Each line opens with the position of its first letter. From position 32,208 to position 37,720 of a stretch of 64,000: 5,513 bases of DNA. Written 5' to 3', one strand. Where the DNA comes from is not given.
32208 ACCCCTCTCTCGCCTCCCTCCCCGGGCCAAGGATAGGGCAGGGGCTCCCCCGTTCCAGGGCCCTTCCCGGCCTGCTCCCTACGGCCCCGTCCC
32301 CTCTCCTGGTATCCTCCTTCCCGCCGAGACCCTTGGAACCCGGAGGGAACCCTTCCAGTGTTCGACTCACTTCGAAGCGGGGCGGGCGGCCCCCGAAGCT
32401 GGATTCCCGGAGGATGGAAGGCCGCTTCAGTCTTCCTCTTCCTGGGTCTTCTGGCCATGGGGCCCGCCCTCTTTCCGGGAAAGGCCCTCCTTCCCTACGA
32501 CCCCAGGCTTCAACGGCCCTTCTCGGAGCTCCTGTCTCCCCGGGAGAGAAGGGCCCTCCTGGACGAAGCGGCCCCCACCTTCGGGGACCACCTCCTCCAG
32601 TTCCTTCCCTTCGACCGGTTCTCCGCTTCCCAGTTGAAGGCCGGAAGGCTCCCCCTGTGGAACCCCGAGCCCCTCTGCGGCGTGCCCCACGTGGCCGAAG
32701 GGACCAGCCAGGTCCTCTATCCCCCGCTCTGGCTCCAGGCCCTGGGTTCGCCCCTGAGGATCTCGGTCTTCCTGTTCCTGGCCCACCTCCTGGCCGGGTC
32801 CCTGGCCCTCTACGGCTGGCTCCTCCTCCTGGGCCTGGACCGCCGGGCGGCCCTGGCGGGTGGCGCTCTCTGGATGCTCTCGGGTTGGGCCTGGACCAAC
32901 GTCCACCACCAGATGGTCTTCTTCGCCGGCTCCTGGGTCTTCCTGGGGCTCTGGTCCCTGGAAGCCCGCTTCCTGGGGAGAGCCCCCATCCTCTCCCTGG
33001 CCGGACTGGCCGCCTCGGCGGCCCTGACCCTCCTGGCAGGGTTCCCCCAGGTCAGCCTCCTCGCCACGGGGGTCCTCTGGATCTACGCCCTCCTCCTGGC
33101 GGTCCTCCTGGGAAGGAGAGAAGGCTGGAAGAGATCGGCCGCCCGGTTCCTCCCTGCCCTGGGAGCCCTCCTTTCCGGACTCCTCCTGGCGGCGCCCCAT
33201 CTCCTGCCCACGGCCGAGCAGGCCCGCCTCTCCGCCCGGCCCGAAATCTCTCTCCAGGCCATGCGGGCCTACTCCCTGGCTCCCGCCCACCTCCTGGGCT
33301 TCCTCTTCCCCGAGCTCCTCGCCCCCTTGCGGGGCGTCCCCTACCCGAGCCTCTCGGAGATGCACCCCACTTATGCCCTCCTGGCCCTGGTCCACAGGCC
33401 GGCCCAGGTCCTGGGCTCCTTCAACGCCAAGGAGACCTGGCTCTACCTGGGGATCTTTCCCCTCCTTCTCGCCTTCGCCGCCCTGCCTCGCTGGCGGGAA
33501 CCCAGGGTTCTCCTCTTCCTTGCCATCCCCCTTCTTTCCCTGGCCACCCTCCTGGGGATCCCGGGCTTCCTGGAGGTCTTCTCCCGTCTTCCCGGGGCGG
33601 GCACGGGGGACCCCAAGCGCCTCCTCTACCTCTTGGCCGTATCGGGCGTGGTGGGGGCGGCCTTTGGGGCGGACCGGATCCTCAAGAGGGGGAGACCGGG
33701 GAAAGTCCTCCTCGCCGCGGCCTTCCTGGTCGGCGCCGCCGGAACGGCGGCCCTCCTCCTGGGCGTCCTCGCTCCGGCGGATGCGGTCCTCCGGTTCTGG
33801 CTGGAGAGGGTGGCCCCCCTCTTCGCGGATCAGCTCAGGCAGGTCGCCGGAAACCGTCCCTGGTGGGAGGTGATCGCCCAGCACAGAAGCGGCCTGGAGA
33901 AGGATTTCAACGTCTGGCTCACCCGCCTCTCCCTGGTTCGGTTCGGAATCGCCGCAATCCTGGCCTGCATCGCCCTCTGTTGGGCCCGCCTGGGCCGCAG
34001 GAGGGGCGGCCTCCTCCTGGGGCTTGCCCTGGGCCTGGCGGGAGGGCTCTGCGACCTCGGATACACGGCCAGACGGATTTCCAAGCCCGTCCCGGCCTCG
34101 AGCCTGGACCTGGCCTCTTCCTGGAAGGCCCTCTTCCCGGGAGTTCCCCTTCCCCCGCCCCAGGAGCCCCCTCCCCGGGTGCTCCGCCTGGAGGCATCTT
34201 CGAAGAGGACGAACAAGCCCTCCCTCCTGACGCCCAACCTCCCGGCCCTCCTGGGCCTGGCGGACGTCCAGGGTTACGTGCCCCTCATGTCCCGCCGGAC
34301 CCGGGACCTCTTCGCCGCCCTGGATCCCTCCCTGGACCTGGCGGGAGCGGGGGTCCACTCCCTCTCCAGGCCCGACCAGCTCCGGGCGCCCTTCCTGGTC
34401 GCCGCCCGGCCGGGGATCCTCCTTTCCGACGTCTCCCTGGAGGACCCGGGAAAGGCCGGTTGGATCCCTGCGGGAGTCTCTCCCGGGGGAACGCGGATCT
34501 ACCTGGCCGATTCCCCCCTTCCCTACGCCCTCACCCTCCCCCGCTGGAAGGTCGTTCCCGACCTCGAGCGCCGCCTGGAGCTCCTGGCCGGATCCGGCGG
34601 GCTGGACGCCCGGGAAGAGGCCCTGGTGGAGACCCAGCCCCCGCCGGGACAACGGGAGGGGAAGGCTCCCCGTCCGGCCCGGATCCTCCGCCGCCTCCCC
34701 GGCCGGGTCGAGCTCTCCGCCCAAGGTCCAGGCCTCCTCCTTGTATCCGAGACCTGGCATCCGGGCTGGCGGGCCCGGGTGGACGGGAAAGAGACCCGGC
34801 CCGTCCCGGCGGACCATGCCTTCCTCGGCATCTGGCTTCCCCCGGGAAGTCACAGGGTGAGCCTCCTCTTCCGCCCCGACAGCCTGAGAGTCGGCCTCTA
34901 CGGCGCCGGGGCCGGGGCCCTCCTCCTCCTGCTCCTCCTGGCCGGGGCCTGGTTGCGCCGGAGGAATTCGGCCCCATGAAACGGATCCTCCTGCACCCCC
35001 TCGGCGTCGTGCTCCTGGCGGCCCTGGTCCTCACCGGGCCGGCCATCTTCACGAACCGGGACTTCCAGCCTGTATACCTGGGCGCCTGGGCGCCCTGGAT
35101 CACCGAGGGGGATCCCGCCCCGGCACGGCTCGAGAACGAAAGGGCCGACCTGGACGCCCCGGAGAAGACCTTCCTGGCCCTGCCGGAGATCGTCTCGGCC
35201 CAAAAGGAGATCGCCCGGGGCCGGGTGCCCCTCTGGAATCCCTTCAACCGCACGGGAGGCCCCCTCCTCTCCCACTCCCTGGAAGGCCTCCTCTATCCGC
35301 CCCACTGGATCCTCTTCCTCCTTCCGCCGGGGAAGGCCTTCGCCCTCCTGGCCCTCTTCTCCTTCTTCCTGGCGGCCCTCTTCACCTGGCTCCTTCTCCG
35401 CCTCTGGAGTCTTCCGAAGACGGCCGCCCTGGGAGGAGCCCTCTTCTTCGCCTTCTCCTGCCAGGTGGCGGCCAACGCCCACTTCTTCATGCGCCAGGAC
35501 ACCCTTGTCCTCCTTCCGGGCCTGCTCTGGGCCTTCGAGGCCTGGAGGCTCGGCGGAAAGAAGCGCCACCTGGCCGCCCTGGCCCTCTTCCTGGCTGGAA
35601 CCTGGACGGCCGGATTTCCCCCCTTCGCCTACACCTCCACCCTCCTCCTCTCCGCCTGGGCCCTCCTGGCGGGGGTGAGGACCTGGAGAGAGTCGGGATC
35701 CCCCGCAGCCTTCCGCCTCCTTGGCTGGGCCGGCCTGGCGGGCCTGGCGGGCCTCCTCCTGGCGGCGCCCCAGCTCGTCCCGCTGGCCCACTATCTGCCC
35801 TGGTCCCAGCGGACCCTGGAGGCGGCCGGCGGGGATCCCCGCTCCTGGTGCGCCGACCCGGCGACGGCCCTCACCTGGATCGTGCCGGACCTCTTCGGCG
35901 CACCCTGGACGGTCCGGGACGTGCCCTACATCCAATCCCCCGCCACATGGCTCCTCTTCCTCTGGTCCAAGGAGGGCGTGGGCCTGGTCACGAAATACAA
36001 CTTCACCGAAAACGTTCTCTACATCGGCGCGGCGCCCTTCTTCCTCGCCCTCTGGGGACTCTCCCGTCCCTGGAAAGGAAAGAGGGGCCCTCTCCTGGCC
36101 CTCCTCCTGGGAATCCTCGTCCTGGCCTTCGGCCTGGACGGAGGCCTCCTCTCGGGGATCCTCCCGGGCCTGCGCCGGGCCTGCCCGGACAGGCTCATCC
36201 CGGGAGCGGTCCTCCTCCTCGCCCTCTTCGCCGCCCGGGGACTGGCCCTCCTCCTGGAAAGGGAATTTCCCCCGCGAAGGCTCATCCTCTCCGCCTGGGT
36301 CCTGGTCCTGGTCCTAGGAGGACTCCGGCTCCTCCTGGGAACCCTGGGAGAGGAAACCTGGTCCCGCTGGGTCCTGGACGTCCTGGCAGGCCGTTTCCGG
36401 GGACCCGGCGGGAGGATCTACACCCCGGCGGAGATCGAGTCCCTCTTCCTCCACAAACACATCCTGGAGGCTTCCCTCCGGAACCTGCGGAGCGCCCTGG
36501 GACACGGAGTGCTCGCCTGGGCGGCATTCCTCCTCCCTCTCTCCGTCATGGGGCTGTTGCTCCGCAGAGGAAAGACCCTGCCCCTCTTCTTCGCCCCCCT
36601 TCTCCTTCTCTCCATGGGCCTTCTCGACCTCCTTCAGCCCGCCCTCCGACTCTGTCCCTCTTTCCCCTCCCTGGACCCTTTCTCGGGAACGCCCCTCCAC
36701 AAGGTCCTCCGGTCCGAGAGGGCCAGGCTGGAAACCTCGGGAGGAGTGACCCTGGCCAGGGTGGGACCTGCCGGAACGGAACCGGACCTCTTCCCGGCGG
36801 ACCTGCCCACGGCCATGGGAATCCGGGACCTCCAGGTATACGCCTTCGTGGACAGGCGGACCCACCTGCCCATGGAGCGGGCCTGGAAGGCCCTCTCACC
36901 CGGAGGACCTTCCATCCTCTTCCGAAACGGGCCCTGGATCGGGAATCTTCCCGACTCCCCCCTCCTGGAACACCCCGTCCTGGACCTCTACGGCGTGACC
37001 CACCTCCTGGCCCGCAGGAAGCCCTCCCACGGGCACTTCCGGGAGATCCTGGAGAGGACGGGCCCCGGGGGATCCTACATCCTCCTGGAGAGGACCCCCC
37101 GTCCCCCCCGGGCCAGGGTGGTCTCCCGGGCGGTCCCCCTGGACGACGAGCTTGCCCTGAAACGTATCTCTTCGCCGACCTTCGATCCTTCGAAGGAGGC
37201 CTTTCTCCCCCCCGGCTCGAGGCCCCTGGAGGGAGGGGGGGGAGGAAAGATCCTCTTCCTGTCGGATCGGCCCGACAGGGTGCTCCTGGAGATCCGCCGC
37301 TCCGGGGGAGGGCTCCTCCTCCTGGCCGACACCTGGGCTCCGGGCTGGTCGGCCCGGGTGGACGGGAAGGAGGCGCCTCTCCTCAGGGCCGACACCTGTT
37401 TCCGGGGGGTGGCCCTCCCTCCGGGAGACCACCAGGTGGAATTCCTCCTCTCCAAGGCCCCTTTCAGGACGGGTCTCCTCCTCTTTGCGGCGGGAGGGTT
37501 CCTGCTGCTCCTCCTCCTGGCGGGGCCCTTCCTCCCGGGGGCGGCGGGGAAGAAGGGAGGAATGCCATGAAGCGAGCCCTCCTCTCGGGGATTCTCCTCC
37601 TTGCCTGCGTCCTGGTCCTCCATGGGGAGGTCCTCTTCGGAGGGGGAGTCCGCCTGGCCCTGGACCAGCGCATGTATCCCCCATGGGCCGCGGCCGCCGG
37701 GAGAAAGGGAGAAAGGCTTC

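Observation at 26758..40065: Divergent 13-kb array of six translationally coupled GT-C-type membrane glycosyltransferase paralogues (3 PMT/ArnT-like, 3 YfhO-like)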

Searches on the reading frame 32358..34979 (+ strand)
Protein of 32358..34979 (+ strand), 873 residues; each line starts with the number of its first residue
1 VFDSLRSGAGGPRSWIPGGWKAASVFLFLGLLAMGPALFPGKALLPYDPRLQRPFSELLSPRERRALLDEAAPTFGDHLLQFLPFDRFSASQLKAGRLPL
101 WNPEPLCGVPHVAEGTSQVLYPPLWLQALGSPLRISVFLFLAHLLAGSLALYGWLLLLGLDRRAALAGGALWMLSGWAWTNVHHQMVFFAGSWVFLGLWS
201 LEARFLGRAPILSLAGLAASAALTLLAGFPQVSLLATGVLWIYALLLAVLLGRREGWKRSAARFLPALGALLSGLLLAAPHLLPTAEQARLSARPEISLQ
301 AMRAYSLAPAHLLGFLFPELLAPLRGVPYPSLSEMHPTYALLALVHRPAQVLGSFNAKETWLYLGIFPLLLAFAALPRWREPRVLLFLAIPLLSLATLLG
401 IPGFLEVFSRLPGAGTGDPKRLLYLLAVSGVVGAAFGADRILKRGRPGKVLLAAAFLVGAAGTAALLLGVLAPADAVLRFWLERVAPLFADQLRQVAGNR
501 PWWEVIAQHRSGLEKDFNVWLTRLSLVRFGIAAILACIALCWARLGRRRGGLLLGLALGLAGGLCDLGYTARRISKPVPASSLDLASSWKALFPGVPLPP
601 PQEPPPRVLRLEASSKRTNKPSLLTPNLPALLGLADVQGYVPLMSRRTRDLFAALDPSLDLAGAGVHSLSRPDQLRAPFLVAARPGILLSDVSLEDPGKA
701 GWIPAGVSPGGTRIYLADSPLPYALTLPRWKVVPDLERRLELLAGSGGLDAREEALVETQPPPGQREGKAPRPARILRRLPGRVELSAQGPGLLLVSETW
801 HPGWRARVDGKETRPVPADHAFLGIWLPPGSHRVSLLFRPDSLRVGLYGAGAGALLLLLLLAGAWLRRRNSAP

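Call 3: search_protein_families(library=pfam, proteins=[window:32358-34979:+], max_evalue=0.01)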
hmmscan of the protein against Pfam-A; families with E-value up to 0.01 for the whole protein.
window:32358-34979:+ (873 aa): 1 family
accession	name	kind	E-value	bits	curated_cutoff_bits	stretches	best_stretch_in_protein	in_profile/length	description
PF09586.16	YfhO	-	2.3e-09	36.7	28.5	1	790-847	775-832/835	Bacterial membrane protein YfhO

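Call 6: search_protein_families(library=ncbifam, proteins=[window:32358-34979:+], max_evalue=0.1)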
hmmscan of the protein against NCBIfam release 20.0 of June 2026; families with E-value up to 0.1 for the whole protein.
window:32358-34979:+ (873 aa): 2 families
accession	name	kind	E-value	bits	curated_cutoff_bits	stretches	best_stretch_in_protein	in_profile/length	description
NF047590.1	GlcsyltransPgfM2Strep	equivalog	4.1e-07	28.5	1500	1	778-859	795-875/884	glycosyltransferase PgfM2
NF047589.1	GlcsyltransPgfM1Strep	equivalog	0.0075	14.3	1400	1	792-848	882-938/955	glycosyltransferase PgfM1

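Call 75: search_protein_families(library=pfam, proteins=[L011:3939-5801:-, L011:3-1655:-, L011:1730-3949:+], max_evalue=0.05)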
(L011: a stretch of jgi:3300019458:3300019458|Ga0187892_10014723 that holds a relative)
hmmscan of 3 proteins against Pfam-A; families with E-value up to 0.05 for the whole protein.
L011:3939-5801:- (620 aa): 0 families

L011:3-1655:- (551 aa): 1 family
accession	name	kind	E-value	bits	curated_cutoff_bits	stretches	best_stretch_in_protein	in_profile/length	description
PF09586.16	YfhO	-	0.0015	17.4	28.5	1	130-197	101-170/835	Bacterial membrane protein YfhO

L011:1730-3949:+ (739 aa): 0 families

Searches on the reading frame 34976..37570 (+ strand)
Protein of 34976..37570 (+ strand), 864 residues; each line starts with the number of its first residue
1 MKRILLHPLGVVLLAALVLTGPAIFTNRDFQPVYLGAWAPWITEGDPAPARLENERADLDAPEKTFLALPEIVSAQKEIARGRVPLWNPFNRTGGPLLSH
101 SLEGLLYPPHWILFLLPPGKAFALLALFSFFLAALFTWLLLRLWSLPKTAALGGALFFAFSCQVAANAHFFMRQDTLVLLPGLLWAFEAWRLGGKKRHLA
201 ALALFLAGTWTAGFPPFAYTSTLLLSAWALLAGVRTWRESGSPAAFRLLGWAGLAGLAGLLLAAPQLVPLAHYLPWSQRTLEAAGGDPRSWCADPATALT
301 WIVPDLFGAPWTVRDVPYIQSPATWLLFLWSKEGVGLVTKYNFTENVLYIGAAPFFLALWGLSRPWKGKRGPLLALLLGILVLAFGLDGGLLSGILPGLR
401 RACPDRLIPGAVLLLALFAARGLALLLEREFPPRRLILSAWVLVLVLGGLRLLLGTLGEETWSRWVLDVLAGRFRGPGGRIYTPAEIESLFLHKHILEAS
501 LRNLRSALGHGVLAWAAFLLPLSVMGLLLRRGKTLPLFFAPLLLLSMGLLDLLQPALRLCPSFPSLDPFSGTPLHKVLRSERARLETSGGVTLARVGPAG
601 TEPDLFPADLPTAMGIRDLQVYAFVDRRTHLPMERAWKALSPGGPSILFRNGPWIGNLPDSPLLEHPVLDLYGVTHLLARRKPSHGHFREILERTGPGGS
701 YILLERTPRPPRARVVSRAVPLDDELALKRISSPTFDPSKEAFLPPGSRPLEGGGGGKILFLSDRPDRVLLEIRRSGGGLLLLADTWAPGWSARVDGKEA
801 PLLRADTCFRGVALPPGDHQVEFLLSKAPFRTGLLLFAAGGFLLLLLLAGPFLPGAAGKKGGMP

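Call 3: search_protein_families(library=pfam, proteins=[window:34976-37570:+], max_evalue=0.01)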
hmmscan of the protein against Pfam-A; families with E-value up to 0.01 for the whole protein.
window:34976-37570:+ (864 aa): 1 family
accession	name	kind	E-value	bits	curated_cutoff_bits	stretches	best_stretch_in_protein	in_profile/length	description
PF09586.16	YfhO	-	2.3e-07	30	28.5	1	788-836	786-834/835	Bacterial membrane protein YfhO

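Call 6: search_protein_families(library=ncbifam, proteins=[window:34976-37570:+], max_evalue=0.1)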
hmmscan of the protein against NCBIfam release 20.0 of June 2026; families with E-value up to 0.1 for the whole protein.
window:34976-37570:+ (864 aa): 1 family
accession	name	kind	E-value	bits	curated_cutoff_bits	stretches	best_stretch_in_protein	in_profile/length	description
NF047590.1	GlcsyltransPgfM2Strep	equivalog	0.043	11.9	1500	1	781-845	810-873/884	glycosyltransferase PgfM2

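Call 14: search_solved_structures(query=window:34976-37570:+, max_evalue=10)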
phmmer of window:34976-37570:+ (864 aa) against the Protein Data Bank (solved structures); distinct sequences matched with E-value up to 10: 0.

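Call 75: search_protein_families(library=pfam, proteins=[L011:3939-5801:-, L011:3-1655:-, L011:1730-3949:+], max_evalue=0.05)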
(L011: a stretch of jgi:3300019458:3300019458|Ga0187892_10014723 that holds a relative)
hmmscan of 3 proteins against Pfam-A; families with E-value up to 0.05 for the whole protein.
L011:3939-5801:- (620 aa): 0 families

L011:3-1655:- (551 aa): 1 family
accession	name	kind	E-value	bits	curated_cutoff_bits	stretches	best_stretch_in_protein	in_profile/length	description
PF09586.16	YfhO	-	0.0015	17.4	28.5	1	130-197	101-170/835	Bacterial membrane protein YfhO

L011:1730-3949:+ (739 aa): 0 families

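Call 76: search_solved_structures(query=A7, max_evalue=1)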
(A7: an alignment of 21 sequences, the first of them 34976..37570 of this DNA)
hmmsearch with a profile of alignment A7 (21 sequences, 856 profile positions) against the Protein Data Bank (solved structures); distinct sequences matched with E-value up to 1: 2.
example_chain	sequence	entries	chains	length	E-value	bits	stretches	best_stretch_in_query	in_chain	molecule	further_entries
4zsb_A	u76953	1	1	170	0.17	13.3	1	585-687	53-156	HTH-type transcriptional repressor DasR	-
4zsi_A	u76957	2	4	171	0.18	13.2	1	585-687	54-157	HTH-type transcriptional repressor DasR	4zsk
